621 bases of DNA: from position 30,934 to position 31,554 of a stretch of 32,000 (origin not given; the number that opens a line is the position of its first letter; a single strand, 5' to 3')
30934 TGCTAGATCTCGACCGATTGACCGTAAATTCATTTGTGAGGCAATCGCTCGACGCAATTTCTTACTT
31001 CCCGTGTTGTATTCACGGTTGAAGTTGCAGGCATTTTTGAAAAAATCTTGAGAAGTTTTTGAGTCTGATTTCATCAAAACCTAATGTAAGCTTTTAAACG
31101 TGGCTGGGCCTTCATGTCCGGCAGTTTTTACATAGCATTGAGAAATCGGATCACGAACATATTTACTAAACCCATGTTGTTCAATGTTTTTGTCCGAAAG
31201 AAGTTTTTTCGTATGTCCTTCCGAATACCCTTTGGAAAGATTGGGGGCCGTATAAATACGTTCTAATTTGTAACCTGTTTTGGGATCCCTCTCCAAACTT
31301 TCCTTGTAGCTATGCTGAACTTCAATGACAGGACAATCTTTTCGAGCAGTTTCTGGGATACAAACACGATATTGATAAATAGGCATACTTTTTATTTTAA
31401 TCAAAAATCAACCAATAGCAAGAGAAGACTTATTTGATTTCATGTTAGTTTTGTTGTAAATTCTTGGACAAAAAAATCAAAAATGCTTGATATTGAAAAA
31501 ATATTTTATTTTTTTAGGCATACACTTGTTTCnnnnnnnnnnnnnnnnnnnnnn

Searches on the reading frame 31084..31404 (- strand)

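Call 53: search_protein_families(library=pfam, proteins=[window:31084-31404:-], max_evalue=1)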
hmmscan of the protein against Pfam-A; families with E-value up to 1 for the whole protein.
window:31084-31404:- (107 aa): 1 family
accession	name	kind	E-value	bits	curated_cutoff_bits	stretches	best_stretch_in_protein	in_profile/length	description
PF20044.4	DUF6446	-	0.17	12.1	26.7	1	2-76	22-91/129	Family of unknown function (DUF6446)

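Call 88: search_protein_families(library=phrogs, proteins=[window:31084-31404:-], max_evalue=0.01)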
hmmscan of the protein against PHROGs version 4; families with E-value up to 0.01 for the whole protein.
window:31084-31404:- (107 aa): 0 families
